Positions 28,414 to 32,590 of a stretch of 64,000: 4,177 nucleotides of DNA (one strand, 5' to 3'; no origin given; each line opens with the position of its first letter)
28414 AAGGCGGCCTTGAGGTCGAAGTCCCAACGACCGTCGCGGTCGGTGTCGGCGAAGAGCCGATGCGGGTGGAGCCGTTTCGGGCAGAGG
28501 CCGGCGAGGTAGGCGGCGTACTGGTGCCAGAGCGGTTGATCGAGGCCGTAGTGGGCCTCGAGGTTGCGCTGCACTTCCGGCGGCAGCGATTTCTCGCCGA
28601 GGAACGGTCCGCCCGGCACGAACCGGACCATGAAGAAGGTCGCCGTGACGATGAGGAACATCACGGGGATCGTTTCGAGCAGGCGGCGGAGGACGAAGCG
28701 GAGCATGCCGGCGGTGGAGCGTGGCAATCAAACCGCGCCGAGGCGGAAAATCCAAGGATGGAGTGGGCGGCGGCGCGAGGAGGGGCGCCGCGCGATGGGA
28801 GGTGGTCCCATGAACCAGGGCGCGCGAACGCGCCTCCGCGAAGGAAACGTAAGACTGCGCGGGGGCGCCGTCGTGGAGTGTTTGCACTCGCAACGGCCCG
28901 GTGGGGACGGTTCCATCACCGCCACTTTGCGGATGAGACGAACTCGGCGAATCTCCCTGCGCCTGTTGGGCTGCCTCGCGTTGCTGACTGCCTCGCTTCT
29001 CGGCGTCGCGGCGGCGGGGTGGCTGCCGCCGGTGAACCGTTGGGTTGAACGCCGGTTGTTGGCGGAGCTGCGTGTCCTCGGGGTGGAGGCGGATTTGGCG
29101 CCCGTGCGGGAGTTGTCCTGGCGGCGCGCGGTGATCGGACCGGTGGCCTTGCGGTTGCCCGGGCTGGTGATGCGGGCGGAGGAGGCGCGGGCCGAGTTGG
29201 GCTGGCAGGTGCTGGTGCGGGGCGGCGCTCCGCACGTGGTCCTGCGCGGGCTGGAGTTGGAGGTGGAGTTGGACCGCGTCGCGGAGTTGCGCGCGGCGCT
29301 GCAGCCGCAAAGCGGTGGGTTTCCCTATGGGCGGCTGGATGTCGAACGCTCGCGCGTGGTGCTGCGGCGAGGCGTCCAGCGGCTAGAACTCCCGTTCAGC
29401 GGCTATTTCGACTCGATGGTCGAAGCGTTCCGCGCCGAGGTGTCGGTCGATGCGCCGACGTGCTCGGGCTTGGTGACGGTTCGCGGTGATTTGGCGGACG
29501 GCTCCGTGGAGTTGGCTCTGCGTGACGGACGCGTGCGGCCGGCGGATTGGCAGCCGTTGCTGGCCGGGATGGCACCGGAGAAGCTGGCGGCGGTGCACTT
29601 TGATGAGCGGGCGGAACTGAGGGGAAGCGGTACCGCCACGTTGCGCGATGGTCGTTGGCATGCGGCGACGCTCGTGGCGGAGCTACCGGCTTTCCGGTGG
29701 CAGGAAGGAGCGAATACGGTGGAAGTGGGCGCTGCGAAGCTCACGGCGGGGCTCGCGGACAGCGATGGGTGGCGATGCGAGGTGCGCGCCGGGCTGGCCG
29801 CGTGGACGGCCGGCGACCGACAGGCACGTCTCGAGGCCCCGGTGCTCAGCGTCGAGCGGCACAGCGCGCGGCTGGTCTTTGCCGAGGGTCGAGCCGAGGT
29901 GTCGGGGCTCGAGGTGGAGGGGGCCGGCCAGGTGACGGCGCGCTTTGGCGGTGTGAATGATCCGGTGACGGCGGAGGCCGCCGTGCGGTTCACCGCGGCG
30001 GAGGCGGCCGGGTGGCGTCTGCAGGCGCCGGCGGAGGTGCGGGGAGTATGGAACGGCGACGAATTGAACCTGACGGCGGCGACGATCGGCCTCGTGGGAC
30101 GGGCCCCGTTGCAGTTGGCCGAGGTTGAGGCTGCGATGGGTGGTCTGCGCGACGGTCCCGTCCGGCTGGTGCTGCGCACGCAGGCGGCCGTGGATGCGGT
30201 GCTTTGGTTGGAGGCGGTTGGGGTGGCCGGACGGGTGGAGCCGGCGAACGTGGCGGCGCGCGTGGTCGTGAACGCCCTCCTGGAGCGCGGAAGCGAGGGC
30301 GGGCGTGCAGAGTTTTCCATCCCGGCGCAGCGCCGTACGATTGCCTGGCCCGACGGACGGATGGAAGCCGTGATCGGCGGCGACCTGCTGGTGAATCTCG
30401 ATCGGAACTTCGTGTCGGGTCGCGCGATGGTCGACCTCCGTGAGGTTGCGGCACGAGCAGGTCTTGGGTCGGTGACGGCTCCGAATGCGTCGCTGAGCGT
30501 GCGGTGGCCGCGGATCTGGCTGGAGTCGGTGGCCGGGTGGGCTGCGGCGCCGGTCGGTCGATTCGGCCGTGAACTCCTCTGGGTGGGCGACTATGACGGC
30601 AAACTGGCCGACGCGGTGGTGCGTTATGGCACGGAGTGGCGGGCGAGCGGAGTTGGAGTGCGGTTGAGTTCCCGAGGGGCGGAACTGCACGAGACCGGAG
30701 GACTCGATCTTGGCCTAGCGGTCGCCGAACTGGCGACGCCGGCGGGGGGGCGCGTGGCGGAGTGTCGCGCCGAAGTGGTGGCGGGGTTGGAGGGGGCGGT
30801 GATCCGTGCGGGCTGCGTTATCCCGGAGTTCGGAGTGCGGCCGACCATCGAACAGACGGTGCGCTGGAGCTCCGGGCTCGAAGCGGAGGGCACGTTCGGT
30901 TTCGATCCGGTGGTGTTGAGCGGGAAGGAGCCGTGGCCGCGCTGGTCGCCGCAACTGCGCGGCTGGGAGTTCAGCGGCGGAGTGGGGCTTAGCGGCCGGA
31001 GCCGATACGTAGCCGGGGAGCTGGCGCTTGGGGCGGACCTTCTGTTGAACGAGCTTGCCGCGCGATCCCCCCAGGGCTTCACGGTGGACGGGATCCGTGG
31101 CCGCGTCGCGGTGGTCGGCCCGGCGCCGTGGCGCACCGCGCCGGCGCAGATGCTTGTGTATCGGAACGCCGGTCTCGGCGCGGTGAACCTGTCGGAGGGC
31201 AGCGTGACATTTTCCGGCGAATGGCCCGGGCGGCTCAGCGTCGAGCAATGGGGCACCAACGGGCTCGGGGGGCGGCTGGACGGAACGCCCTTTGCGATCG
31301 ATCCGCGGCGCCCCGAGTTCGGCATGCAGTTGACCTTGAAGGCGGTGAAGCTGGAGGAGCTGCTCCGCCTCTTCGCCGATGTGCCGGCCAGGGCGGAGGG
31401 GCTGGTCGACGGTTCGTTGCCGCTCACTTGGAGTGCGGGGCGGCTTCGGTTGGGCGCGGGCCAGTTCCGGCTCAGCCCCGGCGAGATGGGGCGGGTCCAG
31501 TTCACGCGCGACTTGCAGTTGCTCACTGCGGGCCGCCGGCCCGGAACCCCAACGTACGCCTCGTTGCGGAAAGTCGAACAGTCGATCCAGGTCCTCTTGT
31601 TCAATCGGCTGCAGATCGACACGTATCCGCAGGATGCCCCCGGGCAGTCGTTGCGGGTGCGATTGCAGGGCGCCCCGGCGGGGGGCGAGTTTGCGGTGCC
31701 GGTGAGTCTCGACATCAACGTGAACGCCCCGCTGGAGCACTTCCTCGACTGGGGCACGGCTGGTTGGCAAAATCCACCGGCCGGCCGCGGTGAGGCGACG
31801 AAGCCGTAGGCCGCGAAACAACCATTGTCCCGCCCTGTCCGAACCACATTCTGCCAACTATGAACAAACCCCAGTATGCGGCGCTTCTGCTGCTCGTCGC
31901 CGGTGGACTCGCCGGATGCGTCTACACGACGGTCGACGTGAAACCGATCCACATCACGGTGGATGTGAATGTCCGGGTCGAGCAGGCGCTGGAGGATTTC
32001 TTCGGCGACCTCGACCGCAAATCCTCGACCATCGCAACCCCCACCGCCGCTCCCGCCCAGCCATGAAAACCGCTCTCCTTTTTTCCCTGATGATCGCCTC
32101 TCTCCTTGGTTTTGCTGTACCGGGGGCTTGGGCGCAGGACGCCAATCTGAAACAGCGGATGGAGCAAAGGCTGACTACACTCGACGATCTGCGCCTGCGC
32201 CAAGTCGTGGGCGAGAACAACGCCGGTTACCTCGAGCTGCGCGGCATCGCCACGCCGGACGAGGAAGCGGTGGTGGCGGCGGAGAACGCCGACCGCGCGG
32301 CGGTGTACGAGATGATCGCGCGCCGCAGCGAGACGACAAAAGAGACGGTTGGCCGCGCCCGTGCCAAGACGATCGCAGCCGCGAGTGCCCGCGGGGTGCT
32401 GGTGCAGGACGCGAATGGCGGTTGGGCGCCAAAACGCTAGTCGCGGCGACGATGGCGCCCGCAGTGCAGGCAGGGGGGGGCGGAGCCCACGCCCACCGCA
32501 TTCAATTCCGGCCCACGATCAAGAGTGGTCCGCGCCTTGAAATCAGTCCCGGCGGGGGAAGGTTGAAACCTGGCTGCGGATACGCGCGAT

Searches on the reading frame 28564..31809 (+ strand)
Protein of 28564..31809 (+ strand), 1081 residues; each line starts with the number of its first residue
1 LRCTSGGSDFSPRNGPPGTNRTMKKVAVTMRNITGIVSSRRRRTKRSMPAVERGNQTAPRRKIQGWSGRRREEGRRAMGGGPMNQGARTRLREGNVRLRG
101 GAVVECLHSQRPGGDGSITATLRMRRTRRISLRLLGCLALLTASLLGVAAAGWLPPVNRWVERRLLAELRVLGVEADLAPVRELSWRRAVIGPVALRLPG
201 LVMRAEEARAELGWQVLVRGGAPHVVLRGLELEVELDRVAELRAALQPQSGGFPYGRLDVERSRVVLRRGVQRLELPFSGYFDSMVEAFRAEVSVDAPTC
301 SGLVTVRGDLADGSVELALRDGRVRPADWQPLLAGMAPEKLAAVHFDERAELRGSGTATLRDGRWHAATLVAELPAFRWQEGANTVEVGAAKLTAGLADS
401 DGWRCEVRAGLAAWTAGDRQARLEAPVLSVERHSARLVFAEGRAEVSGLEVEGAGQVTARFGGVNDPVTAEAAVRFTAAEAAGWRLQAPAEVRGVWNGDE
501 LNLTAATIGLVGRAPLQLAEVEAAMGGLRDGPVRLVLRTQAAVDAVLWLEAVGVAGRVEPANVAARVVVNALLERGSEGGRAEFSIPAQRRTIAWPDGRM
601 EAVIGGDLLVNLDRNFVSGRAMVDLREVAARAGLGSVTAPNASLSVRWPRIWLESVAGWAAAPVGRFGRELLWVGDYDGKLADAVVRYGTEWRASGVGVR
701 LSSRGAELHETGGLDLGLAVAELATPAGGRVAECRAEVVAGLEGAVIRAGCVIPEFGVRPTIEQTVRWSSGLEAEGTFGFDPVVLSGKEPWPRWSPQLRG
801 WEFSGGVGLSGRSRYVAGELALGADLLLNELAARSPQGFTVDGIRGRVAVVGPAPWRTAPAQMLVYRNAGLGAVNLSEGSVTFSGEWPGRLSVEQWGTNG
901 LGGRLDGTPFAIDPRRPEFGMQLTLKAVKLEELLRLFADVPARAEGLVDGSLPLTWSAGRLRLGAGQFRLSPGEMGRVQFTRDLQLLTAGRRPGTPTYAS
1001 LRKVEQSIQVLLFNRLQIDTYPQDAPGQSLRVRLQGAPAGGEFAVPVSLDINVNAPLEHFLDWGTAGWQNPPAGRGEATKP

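Call 5: search_protein_families(library=pfam, proteins=[window:28564-31809:+], max_evalue=0.001)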
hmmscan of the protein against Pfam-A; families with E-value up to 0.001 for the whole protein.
window:28564-31809:+ (1081 aa): 1 family
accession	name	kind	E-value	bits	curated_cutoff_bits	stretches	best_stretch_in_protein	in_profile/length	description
PF11739.14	YdbH-like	-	1.5e-09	37.7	26.3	1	824-969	638-790/893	Intermembrane phospholipid transport protein YdbH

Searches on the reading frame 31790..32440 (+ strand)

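Call 5: search_protein_families(library=pfam, proteins=[window:31790-32440:+], max_evalue=0.001)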
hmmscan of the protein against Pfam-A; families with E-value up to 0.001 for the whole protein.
window:31790-32440:+ (216 aa): 1 family
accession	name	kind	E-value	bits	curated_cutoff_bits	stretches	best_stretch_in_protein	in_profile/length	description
PF07027.17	DUF1318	-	4.6e-18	66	27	1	125-215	2-92/92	Protein of unknown function (DUF1318)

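Call 13: search_protein_families(library=ncbifam, proteins=[window:31790-32440:+], max_evalue=0.001)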
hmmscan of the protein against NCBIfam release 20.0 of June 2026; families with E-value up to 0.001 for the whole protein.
window:31790-32440:+ (216 aa): 0 families
